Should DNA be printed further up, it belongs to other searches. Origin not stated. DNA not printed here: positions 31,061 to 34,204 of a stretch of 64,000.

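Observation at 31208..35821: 1537-aa surface protein with an internal SLH triplet and about 1300 aa of unassigned sequence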

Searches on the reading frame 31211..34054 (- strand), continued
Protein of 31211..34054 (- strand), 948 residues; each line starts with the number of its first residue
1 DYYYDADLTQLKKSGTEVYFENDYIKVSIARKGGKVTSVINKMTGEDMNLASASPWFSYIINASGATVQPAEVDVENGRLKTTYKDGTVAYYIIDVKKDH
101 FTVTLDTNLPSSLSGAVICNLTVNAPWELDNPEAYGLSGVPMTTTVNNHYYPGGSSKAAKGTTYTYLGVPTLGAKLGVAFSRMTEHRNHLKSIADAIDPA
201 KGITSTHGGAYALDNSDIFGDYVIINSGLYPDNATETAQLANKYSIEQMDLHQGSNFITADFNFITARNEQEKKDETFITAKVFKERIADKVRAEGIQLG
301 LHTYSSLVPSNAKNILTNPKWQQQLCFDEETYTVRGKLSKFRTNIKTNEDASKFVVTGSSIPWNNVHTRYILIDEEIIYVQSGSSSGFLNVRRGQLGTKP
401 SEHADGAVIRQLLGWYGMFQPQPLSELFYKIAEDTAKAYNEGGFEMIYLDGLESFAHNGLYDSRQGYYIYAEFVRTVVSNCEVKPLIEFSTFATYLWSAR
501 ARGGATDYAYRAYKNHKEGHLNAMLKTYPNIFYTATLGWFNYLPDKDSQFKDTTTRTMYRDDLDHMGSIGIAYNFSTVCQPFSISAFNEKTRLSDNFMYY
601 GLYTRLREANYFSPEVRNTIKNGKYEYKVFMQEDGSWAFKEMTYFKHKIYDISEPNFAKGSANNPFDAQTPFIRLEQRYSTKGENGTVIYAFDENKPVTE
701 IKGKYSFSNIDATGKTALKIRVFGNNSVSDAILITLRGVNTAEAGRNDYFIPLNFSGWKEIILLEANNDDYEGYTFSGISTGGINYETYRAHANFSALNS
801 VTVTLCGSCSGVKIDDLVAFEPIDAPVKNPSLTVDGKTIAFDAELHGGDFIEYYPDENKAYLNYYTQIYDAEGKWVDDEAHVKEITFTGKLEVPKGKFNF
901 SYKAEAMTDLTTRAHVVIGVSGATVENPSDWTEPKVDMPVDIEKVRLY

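Call 80: search_protein_families(library=pfam, alignment_id=A4, max_evalue=1)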
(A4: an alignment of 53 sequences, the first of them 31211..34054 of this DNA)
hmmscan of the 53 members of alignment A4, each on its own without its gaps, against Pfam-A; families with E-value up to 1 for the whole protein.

A. member 1, window:31211-34054:- (948 aa): 2 families
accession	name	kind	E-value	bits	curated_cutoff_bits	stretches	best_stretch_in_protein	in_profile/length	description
PF05984.18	Cytomega_UL20A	-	0.016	16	27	1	194-237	41-85/107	Cytomegalovirus UL20A protein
PF14173.11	ComGG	-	0.021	15.7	25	1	76-111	38-73/95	ComG operon protein 7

B. families by the number of members that match (of 53 scanned): 28 families (the first 25 are shown)
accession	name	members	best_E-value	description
PF03425.19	CBM_11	16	7.9e-05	Carbohydrate binding domain (family 11)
PF01261.30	AP_endonuc_2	7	1.1e-05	Xylose isomerase-like TIM barrel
PF23666.2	Rcc01698_C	3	0.0019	Rcc01698-like, C-terminal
PF02065.24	Melibiase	3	0.014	Melibiase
PF09142.17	TruB_C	1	0.0022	tRNA Pseudouridine synthase II, C terminal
PF02933.23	CDC48_2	1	0.0047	Cell division protein 48 (CDC48), domain 2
PF24626.1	SH3_Tf2-1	1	0.0062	Tf2-1-like, SH3 domain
PF19773.5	DUF6259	1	0.0076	Domain of unknown function (DUF6259)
PF23157.1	DUF7055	1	0.011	Domain of unknown function (DUF7055)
PF05984.18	Cytomega_UL20A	1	0.016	Cytomegalovirus UL20A protein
PF04028.18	DUF374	1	0.018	Domain of unknown function (DUF374)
PF14173.11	ComGG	1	0.021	ComG operon protein 7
PF17953.6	Csm4_C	1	0.045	CRISPR Csm4 C-terminal domain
PF21493.2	TubZ_C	1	0.06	Tubulin-like protein TubZ, C-terminal domain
PF24694.1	LNS2_PITM1-3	1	0.066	PITM 1-3, LNS2 domain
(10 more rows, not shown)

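Call 81: find_encoding_contigs(protein=P0109, flank=9000, max_places=1)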
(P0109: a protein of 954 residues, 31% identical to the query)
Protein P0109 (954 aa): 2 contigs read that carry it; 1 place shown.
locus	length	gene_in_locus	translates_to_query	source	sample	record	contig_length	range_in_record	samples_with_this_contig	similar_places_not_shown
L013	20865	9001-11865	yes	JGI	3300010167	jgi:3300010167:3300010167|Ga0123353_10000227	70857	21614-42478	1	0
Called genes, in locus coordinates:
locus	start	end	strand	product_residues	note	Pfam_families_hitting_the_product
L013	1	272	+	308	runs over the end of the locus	PF00291:PALP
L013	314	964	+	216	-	PF03853:YjeF_N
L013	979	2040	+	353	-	PF01208:URO-D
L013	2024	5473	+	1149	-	PF05048:NosD (faint), PF13229:Beta_helix, PF01120:Alpha_L_fucos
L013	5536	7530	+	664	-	PF13320:GH123_cat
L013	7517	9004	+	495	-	PF00890:FAD_binding_2 (faint), PF01266:DAO (faint), PF01494:FAD_binding_3, PF05834:Lycopene_cycl (faint), PF07992:Pyr_redox_2 (faint), PF12831:FAD_oxidored (faint)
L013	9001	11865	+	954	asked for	-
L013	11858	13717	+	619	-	PF00703:Glyco_hydro_2 (weak), PF02836:Glyco_hydro_2_C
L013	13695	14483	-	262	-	PF01408:GFO_IDH_MocA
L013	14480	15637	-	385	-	PF01979:Amidohydro_1, PF07969:Amidohydro_3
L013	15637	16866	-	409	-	PF01041:DegT_DnrJ_EryC1, PF00155:Aminotran_1_2 (faint)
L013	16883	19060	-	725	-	PF00149:Metallophos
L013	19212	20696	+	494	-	PF07690:MFS_1, PF13347:MFS_2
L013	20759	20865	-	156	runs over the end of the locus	PF00149:Metallophos, PF12850:Metallophos_2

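Call 82: find_encoding_contigs(protein=P0104, flank=9000, max_places=1)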
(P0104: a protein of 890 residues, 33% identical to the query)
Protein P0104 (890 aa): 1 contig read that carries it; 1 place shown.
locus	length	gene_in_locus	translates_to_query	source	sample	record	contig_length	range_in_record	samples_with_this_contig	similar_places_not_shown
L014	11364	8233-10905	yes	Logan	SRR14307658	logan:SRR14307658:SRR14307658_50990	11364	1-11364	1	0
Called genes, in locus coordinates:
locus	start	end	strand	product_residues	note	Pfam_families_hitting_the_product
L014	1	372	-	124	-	?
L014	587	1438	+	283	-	PF01261:AP_endonuc_2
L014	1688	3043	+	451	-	PF01488:Shikimate_DH (faint), PF02254:TrkA_N, PF02558:ApbA (faint), PF02737:3HCDH_N (faint), PF03435:Sacchrp_dh_NADP (faint), PF02080:TrkA_C, PF02254:TrkA_N, PF02080:TrkA_C, +3 more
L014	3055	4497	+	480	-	PF02386:TrkH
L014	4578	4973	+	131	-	PF07883:Cupin_2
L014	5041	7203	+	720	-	PF16875:Glyco_hydro_36N, PF02065:Melibiase, PF01055:Glyco_hydro_31_2nd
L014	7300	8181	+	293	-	PF13529:Peptidase_C39_2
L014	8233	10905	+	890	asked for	-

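Call 83: find_encoding_contigs(protein=P0308, flank=9000, max_places=1)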
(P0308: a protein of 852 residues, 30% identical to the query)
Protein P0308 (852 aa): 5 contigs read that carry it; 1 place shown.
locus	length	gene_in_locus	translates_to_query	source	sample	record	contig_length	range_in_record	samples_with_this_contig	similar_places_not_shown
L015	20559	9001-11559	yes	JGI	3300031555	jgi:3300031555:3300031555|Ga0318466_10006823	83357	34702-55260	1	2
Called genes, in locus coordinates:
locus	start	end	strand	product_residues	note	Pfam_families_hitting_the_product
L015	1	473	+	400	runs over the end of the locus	PF01996:F420_ligase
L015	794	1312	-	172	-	PF06908:YpsA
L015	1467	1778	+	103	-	PF13560:HTH_31 (weak), PF01381:HTH_3, PF12844:HTH_19 (weak)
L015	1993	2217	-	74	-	PF04014:MazE_antitoxin (weak)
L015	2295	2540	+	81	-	-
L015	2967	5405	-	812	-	PF01588:tRNA_bind, PF03483:B3_4, PF03484:B5, PF17759:tRNA_synthFbeta, PF03147:FDX-ACB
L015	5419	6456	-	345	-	PF02912:Phe_tRNA-synt_N, PF01409:tRNA-synt_2d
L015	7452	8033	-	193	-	PF02441:Flavoprotein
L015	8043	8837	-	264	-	-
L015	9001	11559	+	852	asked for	-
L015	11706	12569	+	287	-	PF00528:BPD_transp_1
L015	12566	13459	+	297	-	PF00528:BPD_transp_1 (weak)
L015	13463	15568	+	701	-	PF25973:BSH_CzcB (faint), PF25984:BSH_YknX (faint)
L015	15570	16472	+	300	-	PF12704:MacB_PCD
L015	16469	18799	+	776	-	PF01547:SBP_bac_1, PF13416:SBP_bac_8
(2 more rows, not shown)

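Call 84: find_encoding_contigs(protein=P0297, flank=9000, max_places=1)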
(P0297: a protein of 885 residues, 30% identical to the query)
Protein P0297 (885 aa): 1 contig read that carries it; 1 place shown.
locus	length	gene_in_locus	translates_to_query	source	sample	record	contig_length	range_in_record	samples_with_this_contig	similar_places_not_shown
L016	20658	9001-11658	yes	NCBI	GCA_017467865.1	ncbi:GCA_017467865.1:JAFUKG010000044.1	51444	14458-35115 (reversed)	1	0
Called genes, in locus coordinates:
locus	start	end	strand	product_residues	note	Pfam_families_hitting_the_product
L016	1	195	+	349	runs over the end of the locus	PF08529:NusA_N, PF13184:KH_NusA_1st, PF26594:KH_NusA_2nd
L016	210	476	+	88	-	PF04296:YlxR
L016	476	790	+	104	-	PF01248:Ribosomal_L7Ae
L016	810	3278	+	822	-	PF04760:IF2_N, PF00009:GTP_EFTU, PF01926:MMR_HSR1, PF02421:FeoB_N (weak), PF22042:EF-G_D2, PF03144:GTP_EFTU_D2 (faint), PF11987:IF-2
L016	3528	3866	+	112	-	PF02033:RBFA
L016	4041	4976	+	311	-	PF01368:DHH, PF02272:DHHA1 (weak)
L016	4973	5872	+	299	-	PF01509:TruB_N, PF16198:TruB_C_2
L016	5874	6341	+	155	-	PF06908:YpsA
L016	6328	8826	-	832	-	PF19732:SpoIIE_N, PF07228:SpoIIE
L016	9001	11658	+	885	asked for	-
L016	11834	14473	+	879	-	-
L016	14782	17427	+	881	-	-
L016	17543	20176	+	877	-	-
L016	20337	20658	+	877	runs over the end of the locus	-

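Call 85: find_encoding_contigs(protein=P0305, flank=9000, max_places=1)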
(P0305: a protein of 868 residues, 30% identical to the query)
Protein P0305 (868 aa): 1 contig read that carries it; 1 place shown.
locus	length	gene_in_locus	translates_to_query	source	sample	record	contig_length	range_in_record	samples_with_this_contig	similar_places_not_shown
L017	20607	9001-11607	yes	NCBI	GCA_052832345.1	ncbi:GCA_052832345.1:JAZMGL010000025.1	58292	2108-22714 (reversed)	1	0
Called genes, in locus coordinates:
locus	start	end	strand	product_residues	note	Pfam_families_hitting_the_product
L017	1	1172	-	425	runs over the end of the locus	PF09587:PGA_cap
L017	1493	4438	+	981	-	PF00395:SLH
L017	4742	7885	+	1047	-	PF00395:SLH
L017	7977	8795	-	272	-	PF10609:ParA, PF01656:CbiA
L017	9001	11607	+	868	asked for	-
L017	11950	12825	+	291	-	PF00528:BPD_transp_1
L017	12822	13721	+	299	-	PF00528:BPD_transp_1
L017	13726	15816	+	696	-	-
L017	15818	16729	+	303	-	PF12704:MacB_PCD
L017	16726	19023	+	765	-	PF13416:SBP_bac_8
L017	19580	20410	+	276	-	PF00588:SpoU_methylase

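Call 86: find_encoding_contigs(protein=P0303, flank=9000, max_places=1)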
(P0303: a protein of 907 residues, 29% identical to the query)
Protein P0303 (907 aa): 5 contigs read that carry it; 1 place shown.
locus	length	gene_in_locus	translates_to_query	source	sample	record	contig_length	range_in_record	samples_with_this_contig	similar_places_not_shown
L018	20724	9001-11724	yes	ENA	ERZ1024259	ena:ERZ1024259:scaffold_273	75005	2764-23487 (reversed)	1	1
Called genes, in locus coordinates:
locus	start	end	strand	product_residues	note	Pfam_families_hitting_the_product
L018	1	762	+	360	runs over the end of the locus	PF13439:Glyco_transf_4, PF13579:Glyco_trans_4_4 (weak), PF00534:Glycos_transf_1, PF13692:Glyco_trans_1_4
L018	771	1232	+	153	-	PF25084:LbH_EIF2B (faint), PF00132:Hexapep, PF14602:Hexapep_2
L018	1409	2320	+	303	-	PF00483:NTP_transferase, PF12804:NTP_transf_3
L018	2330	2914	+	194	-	PF00908:dTDP_sugar_isom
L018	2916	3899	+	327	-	PF01370:Epimerase, PF02719:Polysacc_synt_2, PF04321:RmlD_sub_bind, PF16363:GDP_Man_Dehyd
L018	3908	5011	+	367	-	PF09314:DUF1972, PF00534:Glycos_transf_1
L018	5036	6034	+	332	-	PF01757:Acyl_transf_3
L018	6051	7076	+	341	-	PF01408:GFO_IDH_MocA, PF02894:GFO_IDH_MocA_C, PF22725:GFO_IDH_MocA_C3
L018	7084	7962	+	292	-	-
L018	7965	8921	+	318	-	PF01073:3Beta_HSD, PF01370:Epimerase, PF04321:RmlD_sub_bind, PF07993:NAD_binding_4 (faint), PF16363:GDP_Man_Dehyd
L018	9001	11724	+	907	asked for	-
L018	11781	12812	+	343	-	PF00953:Glycos_transf_4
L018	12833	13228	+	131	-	PF19480:DUF6016, PF07883:Cupin_2 (weak)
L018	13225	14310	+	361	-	PF14907:NTP_transf_5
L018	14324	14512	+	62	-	-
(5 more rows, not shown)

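Call 96: search_dna_similar(query=window:31211-34054:-, collection=plasmids, mode=protein, max_evalue=0.001, max_rows=15)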
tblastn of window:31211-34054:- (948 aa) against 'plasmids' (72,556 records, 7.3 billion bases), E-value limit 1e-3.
No match.
